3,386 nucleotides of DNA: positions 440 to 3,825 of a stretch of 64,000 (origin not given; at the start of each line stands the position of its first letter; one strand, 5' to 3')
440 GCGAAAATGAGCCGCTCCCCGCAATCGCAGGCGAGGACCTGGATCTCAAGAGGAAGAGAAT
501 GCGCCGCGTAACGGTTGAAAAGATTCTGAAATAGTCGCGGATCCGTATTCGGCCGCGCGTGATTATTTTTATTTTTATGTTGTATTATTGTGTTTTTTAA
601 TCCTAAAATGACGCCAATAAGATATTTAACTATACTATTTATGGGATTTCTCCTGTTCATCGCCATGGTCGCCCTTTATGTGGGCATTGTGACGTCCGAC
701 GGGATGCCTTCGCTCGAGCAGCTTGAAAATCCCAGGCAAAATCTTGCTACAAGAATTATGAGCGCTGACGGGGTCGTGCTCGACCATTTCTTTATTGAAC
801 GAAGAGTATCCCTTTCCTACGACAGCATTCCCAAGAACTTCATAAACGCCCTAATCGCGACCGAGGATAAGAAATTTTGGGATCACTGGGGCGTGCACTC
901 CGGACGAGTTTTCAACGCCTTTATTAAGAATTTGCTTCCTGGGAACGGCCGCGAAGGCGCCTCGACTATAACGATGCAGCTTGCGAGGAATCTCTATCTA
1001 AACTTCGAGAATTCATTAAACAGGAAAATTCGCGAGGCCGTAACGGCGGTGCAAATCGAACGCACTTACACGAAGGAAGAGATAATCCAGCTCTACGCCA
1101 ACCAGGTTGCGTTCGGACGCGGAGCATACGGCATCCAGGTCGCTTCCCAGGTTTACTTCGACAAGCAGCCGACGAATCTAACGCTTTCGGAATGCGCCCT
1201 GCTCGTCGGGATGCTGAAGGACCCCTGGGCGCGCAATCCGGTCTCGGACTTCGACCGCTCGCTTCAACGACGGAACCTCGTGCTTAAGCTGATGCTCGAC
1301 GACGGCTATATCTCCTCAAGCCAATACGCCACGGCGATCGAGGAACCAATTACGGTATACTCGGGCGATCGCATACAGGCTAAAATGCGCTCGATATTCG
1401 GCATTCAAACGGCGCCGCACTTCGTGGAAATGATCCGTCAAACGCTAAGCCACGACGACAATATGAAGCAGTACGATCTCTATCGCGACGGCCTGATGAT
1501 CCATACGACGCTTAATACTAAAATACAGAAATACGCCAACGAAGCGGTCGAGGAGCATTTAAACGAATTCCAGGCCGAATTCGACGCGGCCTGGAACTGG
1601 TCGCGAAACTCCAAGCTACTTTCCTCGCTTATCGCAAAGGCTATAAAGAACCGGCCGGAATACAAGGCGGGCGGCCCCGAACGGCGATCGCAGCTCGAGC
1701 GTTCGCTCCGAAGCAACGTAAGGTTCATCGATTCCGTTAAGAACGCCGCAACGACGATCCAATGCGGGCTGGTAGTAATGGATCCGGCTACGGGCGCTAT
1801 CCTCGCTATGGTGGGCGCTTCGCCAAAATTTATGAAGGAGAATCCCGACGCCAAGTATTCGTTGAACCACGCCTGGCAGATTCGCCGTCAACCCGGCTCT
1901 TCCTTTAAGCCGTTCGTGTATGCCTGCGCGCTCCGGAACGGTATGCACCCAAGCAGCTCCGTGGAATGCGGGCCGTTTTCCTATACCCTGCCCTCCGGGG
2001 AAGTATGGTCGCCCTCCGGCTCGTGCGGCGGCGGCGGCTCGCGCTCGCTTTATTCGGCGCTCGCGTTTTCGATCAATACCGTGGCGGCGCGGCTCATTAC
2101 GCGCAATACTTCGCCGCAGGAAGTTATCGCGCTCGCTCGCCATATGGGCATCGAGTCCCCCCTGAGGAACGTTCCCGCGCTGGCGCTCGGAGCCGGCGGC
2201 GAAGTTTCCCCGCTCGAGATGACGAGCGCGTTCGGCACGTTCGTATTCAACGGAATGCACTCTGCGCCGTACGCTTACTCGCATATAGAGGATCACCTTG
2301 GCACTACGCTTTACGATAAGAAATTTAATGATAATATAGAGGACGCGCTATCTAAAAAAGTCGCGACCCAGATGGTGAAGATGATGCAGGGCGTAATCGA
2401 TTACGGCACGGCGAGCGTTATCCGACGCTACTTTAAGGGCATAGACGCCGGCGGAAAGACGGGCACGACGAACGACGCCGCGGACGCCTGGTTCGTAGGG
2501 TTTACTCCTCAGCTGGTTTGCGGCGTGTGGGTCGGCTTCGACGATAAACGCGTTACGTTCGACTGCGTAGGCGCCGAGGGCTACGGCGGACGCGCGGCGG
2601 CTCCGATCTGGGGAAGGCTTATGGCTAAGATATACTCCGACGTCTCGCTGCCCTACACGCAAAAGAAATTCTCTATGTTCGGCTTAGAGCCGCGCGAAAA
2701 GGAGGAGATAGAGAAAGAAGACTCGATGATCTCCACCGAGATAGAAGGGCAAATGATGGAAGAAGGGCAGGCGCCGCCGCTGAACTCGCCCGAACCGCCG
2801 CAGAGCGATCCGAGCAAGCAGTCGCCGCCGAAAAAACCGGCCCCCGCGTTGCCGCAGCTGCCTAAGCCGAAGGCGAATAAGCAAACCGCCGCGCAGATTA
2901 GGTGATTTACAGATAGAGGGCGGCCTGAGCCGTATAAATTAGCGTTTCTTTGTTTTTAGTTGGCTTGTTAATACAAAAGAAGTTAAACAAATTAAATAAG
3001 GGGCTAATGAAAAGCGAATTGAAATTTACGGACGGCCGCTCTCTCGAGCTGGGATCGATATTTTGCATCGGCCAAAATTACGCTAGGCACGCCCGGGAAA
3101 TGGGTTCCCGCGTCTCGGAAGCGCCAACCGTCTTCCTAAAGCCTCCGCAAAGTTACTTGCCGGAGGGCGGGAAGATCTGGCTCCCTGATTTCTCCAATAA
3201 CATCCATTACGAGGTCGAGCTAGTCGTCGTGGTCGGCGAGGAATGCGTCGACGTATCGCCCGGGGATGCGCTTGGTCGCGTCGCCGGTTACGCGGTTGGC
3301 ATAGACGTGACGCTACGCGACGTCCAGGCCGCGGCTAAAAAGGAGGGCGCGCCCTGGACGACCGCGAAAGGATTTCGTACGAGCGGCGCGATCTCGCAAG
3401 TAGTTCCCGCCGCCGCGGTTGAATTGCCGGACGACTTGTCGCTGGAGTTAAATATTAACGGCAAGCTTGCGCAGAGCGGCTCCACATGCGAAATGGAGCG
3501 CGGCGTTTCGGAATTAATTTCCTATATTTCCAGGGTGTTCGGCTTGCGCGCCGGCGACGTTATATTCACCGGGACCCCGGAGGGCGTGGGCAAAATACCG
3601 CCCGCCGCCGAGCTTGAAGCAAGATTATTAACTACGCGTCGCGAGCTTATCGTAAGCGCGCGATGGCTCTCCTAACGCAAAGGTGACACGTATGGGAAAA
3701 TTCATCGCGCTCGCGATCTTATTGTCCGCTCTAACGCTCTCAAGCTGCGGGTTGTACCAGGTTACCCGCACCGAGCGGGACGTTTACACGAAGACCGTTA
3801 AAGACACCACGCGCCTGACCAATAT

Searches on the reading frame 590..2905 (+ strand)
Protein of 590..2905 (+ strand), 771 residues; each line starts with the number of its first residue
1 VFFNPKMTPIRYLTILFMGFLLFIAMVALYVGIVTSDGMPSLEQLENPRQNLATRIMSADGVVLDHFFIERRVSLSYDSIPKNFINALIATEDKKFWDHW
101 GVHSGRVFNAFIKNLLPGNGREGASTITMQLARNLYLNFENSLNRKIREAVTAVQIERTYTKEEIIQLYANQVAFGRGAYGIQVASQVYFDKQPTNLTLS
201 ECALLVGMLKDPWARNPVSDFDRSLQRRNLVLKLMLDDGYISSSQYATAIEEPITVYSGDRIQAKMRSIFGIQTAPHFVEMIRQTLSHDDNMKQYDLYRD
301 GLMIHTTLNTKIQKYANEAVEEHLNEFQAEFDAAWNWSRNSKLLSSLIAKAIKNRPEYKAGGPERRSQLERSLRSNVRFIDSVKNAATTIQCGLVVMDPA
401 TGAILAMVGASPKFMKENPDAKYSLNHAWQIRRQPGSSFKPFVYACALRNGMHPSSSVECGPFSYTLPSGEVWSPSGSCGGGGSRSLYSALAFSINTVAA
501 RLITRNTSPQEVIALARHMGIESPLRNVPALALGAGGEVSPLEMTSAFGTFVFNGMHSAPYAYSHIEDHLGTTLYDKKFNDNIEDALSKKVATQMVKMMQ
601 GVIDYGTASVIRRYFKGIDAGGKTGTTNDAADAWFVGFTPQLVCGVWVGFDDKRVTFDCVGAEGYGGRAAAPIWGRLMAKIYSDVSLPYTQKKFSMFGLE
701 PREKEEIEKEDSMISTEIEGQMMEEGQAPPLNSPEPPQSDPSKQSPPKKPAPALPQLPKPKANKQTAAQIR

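Call 31: search_protein_families(library=pfam, proteins=[window:590-2905:+], max_evalue=0.00001)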
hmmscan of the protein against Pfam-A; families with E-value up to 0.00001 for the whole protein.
window:590-2905:+ (771 aa): 2 families
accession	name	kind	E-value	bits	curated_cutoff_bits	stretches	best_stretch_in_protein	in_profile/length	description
PF00912.28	Transgly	-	2.6e-58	196.8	27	1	69-235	11-177/178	Transglycosylase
PF00905.27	Transpeptidase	-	1.3e-27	97.2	22.1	1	394-678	3-298/299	Penicillin binding protein transpeptidase domain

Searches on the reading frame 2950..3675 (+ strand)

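Call 31: search_protein_families(library=pfam, proteins=[window:2950-3675:+], max_evalue=0.00001)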
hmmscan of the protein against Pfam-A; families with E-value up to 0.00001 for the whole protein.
window:2950-3675:+ (241 aa): 1 family
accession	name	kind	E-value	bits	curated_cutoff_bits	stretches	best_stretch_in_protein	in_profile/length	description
PF01557.24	FAA_hydrolase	-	1.2e-54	185.6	23.9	1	37-219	2-187/214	Fumarylacetoacetate (FAA) hydrolase C-terminal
